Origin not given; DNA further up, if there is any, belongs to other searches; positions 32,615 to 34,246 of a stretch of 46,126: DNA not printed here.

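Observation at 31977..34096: FkbM methyltransferase plus TPR/GT9-like glycosyltransferase between portal and scaffold genes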

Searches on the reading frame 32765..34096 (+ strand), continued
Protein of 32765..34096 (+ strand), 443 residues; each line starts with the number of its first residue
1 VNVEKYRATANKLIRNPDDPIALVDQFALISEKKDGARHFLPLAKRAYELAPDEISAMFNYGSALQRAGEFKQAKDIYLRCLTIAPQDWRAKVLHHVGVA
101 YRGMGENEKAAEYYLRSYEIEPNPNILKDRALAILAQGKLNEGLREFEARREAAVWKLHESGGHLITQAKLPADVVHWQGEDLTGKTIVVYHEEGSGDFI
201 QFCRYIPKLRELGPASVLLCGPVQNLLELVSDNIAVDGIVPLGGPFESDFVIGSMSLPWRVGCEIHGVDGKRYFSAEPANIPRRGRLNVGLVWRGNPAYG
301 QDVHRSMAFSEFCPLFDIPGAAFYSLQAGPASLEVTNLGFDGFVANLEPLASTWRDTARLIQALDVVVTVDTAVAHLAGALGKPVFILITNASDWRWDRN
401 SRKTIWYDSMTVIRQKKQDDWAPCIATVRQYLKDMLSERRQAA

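Call 42: find_encoding_contigs(protein=P0107, flank=8000, max_places=1)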
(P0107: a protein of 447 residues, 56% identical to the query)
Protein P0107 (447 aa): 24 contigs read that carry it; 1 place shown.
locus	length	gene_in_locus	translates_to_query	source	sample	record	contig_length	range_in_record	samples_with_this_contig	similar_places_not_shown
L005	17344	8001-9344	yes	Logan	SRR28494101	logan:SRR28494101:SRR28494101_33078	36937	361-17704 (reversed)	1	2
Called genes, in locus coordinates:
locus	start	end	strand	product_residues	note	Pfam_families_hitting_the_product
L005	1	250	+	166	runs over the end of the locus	-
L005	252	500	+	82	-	-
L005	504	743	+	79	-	-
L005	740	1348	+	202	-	-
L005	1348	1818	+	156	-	-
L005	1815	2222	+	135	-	PF18932:DUF5681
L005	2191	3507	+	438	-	PF04466:Terminase_3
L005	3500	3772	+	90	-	-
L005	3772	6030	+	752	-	PF23899:SU10_portal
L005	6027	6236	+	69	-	-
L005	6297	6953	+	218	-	-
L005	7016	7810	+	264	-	PF05050:Methyltransf_21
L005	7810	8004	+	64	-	-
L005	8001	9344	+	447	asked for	PF13432:TPR_16 (faint), PF07719:TPR_2 (faint), PF13424:TPR_12 (weak), PF01075:Glyco_transf_9 (weak)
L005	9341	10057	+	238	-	PF13489:Methyltransf_23, PF13847:Methyltransf_31 (faint), PF08241:Methyltransf_11 (faint)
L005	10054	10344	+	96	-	-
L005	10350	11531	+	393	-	-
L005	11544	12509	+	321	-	PF17236:SU10_MCP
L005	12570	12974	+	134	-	-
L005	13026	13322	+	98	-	-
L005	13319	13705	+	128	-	-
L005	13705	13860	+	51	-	-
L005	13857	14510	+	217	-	PF24175:SU10_adaptor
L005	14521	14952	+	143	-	-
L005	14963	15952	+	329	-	-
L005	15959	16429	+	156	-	-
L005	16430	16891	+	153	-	-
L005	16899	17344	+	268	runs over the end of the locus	?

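Call 47: search_protein_families(library=pfam, proteins=[L005:6297-6953:+, L005:9341-10057:+], max_evalue=0.001)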
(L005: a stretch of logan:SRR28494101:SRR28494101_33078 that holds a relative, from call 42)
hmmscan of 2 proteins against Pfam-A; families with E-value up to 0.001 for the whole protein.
L005:6297-6953:+ (218 aa): 0 families

L005:9341-10057:+ (238 aa): 4 families
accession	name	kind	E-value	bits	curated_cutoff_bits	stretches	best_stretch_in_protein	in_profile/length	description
PF13489.12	Methyltransf_23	-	1e-27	97.3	27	1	81-214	6-161/164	Methyltransferase domain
PF08241.18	Methyltransf_11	-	1e-05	26.5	21.2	1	133-169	56-92/95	Methyltransferase domain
PF13847.12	Methyltransf_31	-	3e-05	24.2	27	0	135-176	72-113/145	Methyltransferase domain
PF08242.18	Methyltransf_12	-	7.9e-05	23.8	30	1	131-168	60-96/98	Methyltransferase domain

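Call 89: search_protein_families(library=padloc, proteins=[window:32765-34096:+], max_evalue=0.01)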
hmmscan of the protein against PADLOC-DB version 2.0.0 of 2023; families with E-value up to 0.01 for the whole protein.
window:32765-34096:+ (443 aa): 0 families
